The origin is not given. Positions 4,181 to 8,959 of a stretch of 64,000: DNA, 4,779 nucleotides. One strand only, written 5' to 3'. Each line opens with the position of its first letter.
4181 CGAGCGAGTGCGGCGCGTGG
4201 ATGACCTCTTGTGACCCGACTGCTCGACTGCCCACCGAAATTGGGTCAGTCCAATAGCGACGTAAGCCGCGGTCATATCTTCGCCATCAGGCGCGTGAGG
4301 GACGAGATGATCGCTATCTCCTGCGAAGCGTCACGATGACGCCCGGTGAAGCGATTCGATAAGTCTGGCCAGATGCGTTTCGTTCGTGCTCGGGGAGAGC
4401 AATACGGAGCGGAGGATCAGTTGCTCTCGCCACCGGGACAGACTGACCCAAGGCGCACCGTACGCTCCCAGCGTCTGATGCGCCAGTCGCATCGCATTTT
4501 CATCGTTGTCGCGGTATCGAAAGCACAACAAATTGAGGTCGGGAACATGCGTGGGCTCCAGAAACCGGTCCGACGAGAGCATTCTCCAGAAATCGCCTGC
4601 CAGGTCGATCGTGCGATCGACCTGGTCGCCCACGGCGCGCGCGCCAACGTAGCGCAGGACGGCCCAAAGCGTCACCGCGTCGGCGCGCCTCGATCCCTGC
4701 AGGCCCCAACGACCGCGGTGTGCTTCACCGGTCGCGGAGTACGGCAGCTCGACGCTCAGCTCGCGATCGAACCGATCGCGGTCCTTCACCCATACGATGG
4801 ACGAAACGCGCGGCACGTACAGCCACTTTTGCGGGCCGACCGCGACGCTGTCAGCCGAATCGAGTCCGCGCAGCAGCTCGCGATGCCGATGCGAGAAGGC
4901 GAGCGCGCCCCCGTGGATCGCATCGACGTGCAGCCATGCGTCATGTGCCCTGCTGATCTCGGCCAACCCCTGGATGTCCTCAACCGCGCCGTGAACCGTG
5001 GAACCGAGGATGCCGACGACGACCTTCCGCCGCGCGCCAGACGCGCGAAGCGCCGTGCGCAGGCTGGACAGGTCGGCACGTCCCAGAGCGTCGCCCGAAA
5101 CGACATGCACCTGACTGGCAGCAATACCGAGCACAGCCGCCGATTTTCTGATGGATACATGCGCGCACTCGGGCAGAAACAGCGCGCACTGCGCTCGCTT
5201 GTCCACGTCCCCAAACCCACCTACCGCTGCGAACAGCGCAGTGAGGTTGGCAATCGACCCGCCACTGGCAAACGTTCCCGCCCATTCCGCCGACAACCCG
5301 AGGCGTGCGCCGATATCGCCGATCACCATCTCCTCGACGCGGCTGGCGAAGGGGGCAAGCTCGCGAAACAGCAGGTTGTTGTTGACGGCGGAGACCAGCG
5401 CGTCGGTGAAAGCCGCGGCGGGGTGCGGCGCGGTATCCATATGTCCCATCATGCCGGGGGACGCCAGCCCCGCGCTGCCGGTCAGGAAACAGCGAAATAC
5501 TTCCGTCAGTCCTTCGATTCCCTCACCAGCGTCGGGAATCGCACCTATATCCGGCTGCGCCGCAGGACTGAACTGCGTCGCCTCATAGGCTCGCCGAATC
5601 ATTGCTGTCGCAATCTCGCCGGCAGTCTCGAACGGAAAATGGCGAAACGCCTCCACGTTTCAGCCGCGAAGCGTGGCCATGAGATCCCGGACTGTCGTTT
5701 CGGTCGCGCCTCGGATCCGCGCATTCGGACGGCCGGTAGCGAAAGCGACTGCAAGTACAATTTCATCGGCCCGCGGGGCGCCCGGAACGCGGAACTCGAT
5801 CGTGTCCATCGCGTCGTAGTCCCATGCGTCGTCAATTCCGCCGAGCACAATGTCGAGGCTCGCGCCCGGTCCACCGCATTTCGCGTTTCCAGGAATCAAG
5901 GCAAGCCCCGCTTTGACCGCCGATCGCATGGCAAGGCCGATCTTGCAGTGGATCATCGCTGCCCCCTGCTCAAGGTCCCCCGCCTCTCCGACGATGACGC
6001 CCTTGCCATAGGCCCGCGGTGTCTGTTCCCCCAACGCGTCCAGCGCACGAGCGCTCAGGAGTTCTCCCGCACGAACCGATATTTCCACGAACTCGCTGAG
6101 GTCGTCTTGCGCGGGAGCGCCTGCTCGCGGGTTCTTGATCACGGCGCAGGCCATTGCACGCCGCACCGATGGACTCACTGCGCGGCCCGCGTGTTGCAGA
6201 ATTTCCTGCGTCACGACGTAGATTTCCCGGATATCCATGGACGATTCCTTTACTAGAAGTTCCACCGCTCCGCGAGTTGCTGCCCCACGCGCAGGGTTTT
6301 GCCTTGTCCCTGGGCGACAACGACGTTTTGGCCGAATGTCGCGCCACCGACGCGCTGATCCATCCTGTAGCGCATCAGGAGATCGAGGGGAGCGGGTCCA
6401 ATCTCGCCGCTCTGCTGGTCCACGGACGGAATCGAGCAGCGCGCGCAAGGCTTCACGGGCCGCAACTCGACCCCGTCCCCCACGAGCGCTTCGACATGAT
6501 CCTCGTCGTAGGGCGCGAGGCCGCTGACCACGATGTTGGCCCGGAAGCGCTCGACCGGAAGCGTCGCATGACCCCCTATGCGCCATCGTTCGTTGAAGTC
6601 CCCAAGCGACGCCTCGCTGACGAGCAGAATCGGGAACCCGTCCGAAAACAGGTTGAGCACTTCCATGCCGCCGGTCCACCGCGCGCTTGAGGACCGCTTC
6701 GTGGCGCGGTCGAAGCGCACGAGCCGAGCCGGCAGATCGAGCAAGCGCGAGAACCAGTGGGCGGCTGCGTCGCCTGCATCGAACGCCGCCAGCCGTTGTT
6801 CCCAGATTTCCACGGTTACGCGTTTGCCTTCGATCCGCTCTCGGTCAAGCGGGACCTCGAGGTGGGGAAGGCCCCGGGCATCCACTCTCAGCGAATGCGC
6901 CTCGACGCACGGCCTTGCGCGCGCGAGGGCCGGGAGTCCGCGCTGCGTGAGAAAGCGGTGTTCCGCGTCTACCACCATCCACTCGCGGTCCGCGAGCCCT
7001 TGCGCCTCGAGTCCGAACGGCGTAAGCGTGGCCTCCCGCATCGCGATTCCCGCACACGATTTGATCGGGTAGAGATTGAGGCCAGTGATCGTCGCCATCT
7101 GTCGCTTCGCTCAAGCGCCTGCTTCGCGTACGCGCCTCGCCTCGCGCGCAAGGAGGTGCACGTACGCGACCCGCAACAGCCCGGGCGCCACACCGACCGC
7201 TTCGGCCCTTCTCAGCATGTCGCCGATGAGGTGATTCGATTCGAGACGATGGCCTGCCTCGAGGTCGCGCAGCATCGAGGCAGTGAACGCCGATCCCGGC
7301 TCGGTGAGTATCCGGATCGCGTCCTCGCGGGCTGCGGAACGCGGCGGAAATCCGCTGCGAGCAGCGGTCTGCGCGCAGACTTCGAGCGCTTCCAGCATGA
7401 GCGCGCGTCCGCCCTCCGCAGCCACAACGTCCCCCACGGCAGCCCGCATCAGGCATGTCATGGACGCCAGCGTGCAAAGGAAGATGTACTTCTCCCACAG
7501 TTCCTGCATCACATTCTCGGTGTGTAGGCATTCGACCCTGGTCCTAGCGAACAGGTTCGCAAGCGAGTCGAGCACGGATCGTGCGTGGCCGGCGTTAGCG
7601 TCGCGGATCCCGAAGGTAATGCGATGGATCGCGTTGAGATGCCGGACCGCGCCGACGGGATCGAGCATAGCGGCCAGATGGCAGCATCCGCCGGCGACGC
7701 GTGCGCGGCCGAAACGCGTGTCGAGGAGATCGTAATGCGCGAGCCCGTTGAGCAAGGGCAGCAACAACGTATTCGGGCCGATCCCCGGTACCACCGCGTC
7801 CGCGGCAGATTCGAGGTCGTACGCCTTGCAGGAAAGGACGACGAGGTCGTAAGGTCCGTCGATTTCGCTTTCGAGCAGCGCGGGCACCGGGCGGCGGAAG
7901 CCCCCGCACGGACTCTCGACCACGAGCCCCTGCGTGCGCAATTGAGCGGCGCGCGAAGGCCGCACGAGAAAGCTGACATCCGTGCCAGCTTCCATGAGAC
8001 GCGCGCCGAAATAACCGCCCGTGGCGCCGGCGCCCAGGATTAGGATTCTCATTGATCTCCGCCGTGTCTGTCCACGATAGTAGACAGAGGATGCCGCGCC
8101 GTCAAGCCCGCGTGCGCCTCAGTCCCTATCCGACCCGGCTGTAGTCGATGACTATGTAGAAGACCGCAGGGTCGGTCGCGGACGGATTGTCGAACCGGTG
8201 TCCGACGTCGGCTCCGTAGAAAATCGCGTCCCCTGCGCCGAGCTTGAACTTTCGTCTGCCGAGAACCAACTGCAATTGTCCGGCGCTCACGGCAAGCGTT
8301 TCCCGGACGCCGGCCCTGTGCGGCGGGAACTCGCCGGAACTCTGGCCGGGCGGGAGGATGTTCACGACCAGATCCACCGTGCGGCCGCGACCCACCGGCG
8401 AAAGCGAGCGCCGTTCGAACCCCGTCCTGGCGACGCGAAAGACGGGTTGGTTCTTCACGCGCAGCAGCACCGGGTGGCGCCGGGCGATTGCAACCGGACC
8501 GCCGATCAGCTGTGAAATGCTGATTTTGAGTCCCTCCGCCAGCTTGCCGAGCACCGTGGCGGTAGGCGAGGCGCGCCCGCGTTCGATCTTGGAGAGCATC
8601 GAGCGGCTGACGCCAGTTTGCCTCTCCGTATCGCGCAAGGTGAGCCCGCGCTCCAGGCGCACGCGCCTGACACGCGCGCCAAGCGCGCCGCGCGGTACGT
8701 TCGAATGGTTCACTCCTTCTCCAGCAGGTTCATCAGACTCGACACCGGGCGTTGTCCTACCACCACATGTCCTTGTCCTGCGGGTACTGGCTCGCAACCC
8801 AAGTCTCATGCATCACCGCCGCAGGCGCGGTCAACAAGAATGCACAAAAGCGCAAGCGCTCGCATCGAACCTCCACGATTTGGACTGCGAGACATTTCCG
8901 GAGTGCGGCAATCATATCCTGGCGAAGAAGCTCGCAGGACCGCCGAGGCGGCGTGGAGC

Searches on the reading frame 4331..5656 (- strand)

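Call 75: search_protein_families(library=pfam, proteins=[window:4331-5656:-], max_evalue=0.001)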
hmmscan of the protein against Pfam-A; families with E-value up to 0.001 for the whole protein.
window:4331-5656:- (441 aa): 3 families
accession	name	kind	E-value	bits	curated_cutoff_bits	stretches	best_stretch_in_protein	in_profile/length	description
PF00282.25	Pyridoxal_deC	-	2.2e-42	145.6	27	1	64-382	37-375/375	Pyridoxal-dependent decarboxylase conserved domain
PF00266.25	Aminotran_5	-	9.2e-05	22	21.5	1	181-247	114-177/371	Aminotransferase class-V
PF01212.27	Beta_elim_lyase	-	0.00096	19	27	0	129-292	52-213/288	Beta-eliminating lyase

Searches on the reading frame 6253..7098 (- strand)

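Call 75: search_protein_families(library=pfam, proteins=[window:6253-7098:-], max_evalue=0.001)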
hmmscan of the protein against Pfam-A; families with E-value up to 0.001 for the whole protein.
window:6253-7098:- (281 aa): 2 families
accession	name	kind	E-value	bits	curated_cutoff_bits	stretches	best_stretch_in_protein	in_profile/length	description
PF03476.21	MOSC_N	-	9.5e-29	100.1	25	1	1-121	1-117/119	MOSC N-terminal beta barrel domain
PF03473.23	MOSC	-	1.3e-15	57.9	22.7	1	151-274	6-118/120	MOSC domain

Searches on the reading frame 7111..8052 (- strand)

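Call 75: search_protein_families(library=pfam, proteins=[window:7111-8052:-], max_evalue=0.001)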
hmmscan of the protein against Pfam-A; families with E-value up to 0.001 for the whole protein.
window:7111-8052:- (313 aa): 2 families
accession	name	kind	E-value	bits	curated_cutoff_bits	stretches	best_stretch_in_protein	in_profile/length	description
PF02558.23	ApbA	-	2.1e-34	118.7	22.2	1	3-149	1-147/150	Ketopantoate reductase PanE/ApbA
PF08546.17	ApbA_C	-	7.3e-19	68.8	22.7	1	180-296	1-117/125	Ketopantoate reductase PanE/ApbA C terminal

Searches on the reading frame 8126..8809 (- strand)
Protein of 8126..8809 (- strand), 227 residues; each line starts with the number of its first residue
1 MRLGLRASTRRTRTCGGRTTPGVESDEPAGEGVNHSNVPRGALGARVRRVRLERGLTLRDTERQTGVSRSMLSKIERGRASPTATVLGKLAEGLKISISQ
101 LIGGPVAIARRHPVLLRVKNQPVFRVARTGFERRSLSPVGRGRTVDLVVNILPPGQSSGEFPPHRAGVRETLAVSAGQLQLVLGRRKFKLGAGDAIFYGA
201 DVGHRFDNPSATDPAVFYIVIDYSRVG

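Call 3: search_protein_families(library=pfam, proteins=[window:8126-8809:-], max_evalue=0.1)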
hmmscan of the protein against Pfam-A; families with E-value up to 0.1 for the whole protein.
window:8126-8809:- (227 aa): 8 families
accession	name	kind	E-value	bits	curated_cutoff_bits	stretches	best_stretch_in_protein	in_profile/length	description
PF01381.28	HTH_3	-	1.6e-14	54.1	23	1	47-100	1-54/55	Helix-turn-helix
PF13560.12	HTH_31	-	9.9e-13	48.6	27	1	42-96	1-56/64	Helix-turn-helix domain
PF12844.13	HTH_19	-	3.8e-11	43.2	30.2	1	44-102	1-59/64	Helix-turn-helix domain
PF07883.17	Cupin_2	-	1.4e-10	41.2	27.2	1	151-220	4-69/70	Cupin domain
PF13443.12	HTH_26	-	3.1e-05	24.6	22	1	47-102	2-58/63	Cro/C1-type HTH DNA-binding domain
PF13413.12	HTH_25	-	0.00038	20.7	24.6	1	48-80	3-35/62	Helix-turn-helix domain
PF12852.13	Cupin_6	-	0.051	13.8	26.7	1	170-212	36-81/183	Cupin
PF02311.25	AraC_binding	-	0.081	13.1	21.1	0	161-210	16-65/135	AraC-like ligand binding domain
